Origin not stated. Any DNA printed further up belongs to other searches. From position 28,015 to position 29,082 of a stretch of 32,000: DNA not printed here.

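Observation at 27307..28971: Split HipA-type kinase plus HipS-like/HIRAN fusion inserted antisense inside the BREX locus: candidate undescribed abortive-infection module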

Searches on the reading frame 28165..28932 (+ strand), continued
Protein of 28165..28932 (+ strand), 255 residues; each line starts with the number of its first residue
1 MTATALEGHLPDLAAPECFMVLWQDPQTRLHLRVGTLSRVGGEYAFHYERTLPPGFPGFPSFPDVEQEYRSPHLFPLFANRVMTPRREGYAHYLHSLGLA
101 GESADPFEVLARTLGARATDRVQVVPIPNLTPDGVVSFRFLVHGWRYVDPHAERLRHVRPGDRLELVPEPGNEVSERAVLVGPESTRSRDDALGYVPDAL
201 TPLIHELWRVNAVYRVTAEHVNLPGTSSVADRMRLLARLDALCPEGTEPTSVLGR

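Call 64: search_solved_structures(query=A1, max_evalue=1, show_alignments=5)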
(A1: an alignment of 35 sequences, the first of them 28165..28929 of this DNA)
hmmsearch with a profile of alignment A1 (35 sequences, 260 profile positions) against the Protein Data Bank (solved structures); distinct sequences matched with E-value up to 1: 9.
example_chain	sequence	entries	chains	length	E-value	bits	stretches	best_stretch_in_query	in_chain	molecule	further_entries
3k2y_A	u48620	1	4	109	2.4e-06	30.2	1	143-222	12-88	uncharacterized protein lp_0118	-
7czo_A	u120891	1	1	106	0.0048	19.4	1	33-82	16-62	Uncharacterized protein HI_0666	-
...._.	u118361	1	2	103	0.015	17.8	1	32-81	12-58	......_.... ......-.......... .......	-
7ab4_B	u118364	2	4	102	0.015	17.7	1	32-81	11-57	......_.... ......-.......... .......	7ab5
2mzn_A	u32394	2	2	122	0.035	16.6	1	159-213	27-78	Helicase-like transcription factor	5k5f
5bnh_A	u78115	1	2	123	0.036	16.5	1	159-213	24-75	Helicase-like transcription factor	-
4xzf_A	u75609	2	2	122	0.037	16.5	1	159-213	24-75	Helicase-like transcription factor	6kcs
4s0n_A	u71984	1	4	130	0.04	16.4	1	159-213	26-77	Helicase-like transcription factor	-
4xzg_A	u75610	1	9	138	0.049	16.1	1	159-213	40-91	Helicase-like transcription factor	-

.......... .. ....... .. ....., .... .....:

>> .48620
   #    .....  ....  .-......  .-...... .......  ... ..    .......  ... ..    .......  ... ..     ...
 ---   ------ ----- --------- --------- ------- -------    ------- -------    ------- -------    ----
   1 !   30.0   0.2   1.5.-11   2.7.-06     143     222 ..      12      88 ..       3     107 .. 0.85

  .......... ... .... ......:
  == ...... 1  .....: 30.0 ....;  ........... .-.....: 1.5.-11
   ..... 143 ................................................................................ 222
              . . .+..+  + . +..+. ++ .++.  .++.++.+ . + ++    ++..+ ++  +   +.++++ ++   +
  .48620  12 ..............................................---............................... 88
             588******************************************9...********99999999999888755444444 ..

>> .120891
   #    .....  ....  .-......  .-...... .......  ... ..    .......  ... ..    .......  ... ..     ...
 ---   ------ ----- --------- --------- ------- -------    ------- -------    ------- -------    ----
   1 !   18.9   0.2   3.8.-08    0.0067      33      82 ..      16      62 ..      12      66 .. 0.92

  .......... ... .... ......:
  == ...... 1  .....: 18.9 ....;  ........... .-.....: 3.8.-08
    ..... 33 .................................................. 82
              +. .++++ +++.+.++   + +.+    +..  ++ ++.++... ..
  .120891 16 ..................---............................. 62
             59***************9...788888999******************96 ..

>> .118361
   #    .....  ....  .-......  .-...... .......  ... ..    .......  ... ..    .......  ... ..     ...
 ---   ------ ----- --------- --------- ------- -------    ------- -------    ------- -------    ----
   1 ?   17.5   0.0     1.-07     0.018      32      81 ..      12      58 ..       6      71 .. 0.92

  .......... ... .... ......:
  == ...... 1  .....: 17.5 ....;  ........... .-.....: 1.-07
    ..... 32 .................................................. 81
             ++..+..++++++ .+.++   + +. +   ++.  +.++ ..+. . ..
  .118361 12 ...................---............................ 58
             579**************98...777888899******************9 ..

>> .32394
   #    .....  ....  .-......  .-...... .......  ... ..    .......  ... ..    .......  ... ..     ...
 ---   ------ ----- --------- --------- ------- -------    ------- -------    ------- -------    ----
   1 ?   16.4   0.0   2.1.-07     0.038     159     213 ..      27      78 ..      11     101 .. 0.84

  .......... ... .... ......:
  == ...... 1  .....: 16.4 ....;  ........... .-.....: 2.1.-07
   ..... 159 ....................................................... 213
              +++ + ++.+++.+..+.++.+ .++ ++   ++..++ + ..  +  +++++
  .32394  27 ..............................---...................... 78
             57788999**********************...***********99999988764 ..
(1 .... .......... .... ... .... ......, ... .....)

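Call 65: find_encoding_contigs(protein=P0010, flank=8000, max_places=1)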
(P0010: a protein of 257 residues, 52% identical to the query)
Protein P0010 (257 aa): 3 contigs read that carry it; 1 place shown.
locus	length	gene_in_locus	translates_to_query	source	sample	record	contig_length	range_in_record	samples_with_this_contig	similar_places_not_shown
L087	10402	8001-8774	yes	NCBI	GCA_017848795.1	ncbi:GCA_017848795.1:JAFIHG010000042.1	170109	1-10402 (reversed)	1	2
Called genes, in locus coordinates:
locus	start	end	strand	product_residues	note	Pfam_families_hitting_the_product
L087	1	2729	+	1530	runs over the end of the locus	PF08471:Ribonuc_red_2_N, PF02867:Ribonuc_red_lgC, PF14890:Intein_splicing, PF14528:LAGLIDADG_3 (weak), PF12637:TSCPD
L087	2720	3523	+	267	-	-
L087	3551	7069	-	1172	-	PF00176:SNF2-rel_dom, PF00270:DEAD, PF04851:ResIII, PF00271:Helicase_C, PF13020:NOV_C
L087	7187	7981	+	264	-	PF07804:HipA_C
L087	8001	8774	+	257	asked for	-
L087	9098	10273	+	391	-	PF06634:DUF1156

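Call 66: find_encoding_contigs(protein=P0052, flank=8000, max_places=1)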
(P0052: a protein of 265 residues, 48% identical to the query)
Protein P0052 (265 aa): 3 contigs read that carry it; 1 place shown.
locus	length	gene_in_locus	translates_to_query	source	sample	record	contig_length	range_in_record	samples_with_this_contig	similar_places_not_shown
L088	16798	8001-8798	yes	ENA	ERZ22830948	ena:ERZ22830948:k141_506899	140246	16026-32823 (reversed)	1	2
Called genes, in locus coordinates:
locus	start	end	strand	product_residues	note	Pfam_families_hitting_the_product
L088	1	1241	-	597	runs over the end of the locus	PF13522:GATase_6, PF13537:GATase_7, PF00733:Asn_synthase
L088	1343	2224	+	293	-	PF08241:Methyltransf_11 (weak)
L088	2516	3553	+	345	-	PF04321:RmlD_sub_bind, PF05368:NmrA, PF01073:3Beta_HSD, PF01370:Epimerase, PF02719:Polysacc_synt_2, PF07993:NAD_binding_4, PF13460:NAD_binding_10, PF16363:GDP_Man_Dehyd, +2 more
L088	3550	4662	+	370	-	PF01370:Epimerase (weak), PF14667:Polysacc_synt_C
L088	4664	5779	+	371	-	PF02350:Epimerase_2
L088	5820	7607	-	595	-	PF02463:SMC_N (faint), PF13304:AAA_21, PF13175:AAA_15 (weak), PF20469:OLD-like_TOPRIM (weak)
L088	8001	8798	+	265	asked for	PF08797:HIRAN (weak)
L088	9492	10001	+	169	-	PF07927:HicA_toxin (weak), PF08972:DUF1902 (weak)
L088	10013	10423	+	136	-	PF22091:DUF6941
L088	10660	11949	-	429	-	PF13173:AAA_14, PF13635:DUF4143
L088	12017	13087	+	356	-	-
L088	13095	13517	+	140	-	PF13384:HTH_23 (faint), PF24250:HVO_2718 (faint), PF01381:HTH_3, PF12844:HTH_19 (faint), PF13413:HTH_25 (faint), PF13443:HTH_26 (faint), PF13560:HTH_31, PF01381:HTH_3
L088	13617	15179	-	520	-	PF09913:DUF2142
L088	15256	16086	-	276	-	PF00106:adh_short, PF08659:KR, PF13561:adh_short_C2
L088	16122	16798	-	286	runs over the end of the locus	-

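Call 67: find_encoding_contigs(protein=P0066, flank=8000, max_places=1)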
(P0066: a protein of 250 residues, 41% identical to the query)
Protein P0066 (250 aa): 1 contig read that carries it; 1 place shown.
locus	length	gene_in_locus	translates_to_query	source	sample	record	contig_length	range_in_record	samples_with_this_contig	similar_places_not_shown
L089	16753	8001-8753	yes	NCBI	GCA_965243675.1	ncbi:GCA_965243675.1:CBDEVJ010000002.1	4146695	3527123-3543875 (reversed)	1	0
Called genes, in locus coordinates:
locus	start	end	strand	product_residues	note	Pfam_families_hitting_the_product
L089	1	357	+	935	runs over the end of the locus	PF01935:DUF87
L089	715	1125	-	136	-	PF01850:PIN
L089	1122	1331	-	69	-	-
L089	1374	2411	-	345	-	PF00389:2-Hacid_dh, PF02826:2-Hacid_dh_C, PF03446:NAD_binding_2 (weak)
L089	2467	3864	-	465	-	PF22039:HUTI_composite_bact, PF01979:Amidohydro_1, PF07969:Amidohydro_3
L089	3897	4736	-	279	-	PF00892:EamA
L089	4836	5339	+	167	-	PF01613:Flavin_Reduct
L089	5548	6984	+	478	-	PF02661:Fic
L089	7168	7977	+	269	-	PF07804:HipA_C (weak)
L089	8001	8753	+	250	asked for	PF08797:HIRAN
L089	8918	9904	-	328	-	-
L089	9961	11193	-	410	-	PF05977:MFS_3, PF07690:MFS_1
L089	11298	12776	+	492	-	PF11794:HpaB_N, PF03241:HpaB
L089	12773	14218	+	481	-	PF20695:UbiD_N, PF01977:UbiD, PF20696:UbiD_C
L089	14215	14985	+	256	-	PF00392:GntR, PF07729:FCD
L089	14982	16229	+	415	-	PF04909:Amidohydro_2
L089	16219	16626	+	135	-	PF03928:HbpS-like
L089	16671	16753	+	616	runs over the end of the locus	PF00496:SBP_bac_5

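Call 73: search_protein_families(library=padloc, proteins=[L082:1806-2972:+, L087:3551-7069:-, L087:9098-10273:+, L088:5820-7607:-, L089:5548-6984:+, L083:7850-9055:+, L088:10660-11949:-, L087:2720-3523:+], max_evalue=0.00001)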
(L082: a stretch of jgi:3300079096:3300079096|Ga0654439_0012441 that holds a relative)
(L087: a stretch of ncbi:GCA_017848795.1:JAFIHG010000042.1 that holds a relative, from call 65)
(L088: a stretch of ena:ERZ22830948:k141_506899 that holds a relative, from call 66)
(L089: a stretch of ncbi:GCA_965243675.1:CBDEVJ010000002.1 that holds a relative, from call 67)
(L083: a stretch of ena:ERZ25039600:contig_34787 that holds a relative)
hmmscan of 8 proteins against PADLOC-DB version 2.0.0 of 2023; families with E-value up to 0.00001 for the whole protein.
L082:1806-2972:+ (389 aa): 6 families
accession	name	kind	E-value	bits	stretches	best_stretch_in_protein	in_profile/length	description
PDLC03963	SoFic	-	5e-65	218.2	1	56-384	24-351/361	-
PDLC04966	PDC-S24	-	8.3e-25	85.6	1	165-278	251-368/497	-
PDLC04837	PDC-S04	-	2.2e-15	54.6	1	119-243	63-179/234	-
PDLC04836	PDC-S04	-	1e-12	45.7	1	126-246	74-186/244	-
PDLC04840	PDC-S04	-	4.9e-11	40.8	1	128-248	59-175/227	-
PDLC04839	PDC-S04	-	9.3e-09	33.2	1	127-249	43-161/205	-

L087:3551-7069:- (1172 aa): 49 families (the best 25 are shown)
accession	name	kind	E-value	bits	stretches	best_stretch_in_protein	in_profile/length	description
PDLC00659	HmaA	-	0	1452.7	1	13-1147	3-1150/1176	SNF2 helicase / DEAD-box helicase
PDLC02620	DrmD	-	3.7e-110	367.5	1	106-670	92-629/1060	DrmD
PDLC02621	DrmD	-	9.6e-102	339.9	1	81-667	96-678/1040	DrmD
PDLC02500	BrxHI|BrxHII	-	8.7e-99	330.3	1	88-758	65-704/933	BrxHI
PDLC02504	BrxHI|BrxHII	-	2.1e-84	282.1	1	82-791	78-750/971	BrxHII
PDLC02572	DrmA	-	4.7e-78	261.2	1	74-669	86-677/1043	DrmA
PDLC02632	DrmD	-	3.2e-66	222.2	1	81-636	98-642/662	DrmD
PDLC02623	DrmD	-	6.2e-60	201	3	344-690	408-691/1040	DrmD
PDLC02633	DrmD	-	5.4e-53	178.1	1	126-656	139-675/839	DrmD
PDLC02619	DrmD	-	8.9e-52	174.3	2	105-558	24-450/872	DrmD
PDLC02624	DrmD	-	1.2e-50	170.7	1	152-655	2-509/652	DrmD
PDLC02634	DrmD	-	1.5e-48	163.3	1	111-650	89-614/900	DrmD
PDLC02840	DpdE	-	2.5e-44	149.9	2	104-300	150-322/1091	DpdE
PDLC02843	DpdE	-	2.4e-39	133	2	104-303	149-320/1091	DpdE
PDLC02853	DpdE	-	8.5e-39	131.2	1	89-640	73-621/985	DpdE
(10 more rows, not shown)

L087:9098-10273:+ (391 aa): 7 families
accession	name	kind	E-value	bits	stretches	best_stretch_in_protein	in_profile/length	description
PDLC00660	HmaB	-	2.2e-132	440.9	1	14-390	7-420/967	DNA-adenine methylase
PDLC00661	HmaB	-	6e-129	429.5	1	15-389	7-420/973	DNA-adenine methylase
PDLC03233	MTase_II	-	5.4e-18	62.9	1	18-316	34-284/731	Type II methyltransferase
PDLC02189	DUF1156_MTase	-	1.8e-13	47.6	1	98-163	133-203/944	-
PDLC03352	MTase_II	-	1.2e-12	44.6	1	22-263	10-202/1023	Type II methyltransferase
PDLC03314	MTase_II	-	3.7e-07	26.6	1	118-161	158-201/944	Type II methyltransferase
PDLC03322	MTase_II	-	6e-07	26.7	1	126-163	67-104/446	Type II methyltransferase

L088:5820-7607:- (595 aa): 44 families (the best 25 are shown)
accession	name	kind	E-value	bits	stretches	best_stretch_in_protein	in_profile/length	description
PDLC02358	Old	-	3.7e-24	83.5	1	271-458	285-473/578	Old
PDLC02980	AriA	-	6.9e-21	73.5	1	174-317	142-304/304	-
PDLC04135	mad3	-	6.5e-16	56.8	1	251-317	265-328/374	mads_3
PDLC03878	NsnB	-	1.4e-14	52.6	1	253-319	218-284/345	-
PDLC02979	AriA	-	3.5e-14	51.4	1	242-313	291-370/373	-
PDLC00067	GajA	-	1.3e-12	45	1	273-451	307-477/604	AAA ATPase domain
PDLC04180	HEC-01A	-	2.6e-12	44.6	1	254-342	257-347/382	-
PDLC00075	GajA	-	3.4e-12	43.6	1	249-419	246-405/536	AAA ATPase domain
PDLC02335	AbiLi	-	9.2e-12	42.6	1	51-325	78-248/326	AbiLi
PDLC00096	GajA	-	1.2e-10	38.7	1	259-319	277-340/630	AAA ATPase domain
PDLC04168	GajA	-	3e-10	37.4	1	246-448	252-446/570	-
PDLC00066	GajA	-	3.4e-10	37.1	1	273-392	281-395/567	AAA ATPase domain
PDLC04178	HEC-01A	-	7.7e-10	36.4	1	250-323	263-338/399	-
PDLC04140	mad8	-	2.3e-09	35.2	1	44-325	22-246/314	mads_8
PDLC00091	GajA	-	4.7e-09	33.6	1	271-318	297-344/627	AAA ATPase domain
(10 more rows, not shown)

L089:5548-6984:+ (478 aa): 7 families
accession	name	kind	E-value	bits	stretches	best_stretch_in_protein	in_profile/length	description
PDLC03963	SoFic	-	1.1e-14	52.6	1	207-418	24-241/361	-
PDLC04836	PDC-S04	-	5.5e-14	49.9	1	245-428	30-220/244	-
PDLC04837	PDC-S04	-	1e-07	29.5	1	246-435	31-221/234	-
PDLC04966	PDC-S24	-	2.5e-06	24.6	1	361-400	302-341/497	-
PDLC04838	PDC-S04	-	7e-06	24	0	365-436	132-200/209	-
PDLC04839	PDC-S04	-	8.7e-06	23.5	0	375-407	139-171/205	-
PDLC04840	PDC-S04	-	9.3e-06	23.5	0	375-419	154-198/227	-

L083:7850-9055:+ (401 aa): 0 families

L088:10660-11949:- (429 aa): 3 families
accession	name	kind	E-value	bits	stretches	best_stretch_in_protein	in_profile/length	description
PDLC04790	PDC-S01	-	5.7e-78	260.5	1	11-427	10-417/422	-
PDLC04791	PDC-S01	-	9.7e-07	25.8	0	209-378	202-352/395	-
PDLC04789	PDC-S01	-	1.5e-06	25.5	0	14-380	3-343/375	-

L087:2720-3523:+ (267 aa): 0 families

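Call 80: search_protein_representatives(alignment_id=A1)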
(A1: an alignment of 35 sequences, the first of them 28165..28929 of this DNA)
Query: 35 sequences, 260 profile positions. Proteins with E-value up to 0.001 (for the whole library): 4651; up to 1e-10: 1497; up to 1e-30: 629. The best 150 are listed.
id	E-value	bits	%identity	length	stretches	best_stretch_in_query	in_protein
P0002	2.6e-103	361.2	-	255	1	2-254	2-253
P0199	1.6e-95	335.6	-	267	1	13-256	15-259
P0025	1.3e-93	329.4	-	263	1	1-252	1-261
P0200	2.0e-86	305.8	-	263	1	9-255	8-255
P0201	7.5e-85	300.7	-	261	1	12-259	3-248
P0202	1.1e-81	290.2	-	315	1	11-259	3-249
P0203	2.9e-80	285.6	-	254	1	11-258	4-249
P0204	1.2e-74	267.2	-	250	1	15-258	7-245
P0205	7.9e-74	264.5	-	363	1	10-258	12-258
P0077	2.7e-72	259.5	-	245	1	18-259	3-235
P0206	8.2e-72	257.9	-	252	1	1-251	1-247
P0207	8.7e-72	257.8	-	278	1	8-258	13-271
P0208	2.0e-71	256.6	-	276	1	10-256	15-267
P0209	2.3e-71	256.5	-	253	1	16-259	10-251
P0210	3.6e-71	255.8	-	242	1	4-243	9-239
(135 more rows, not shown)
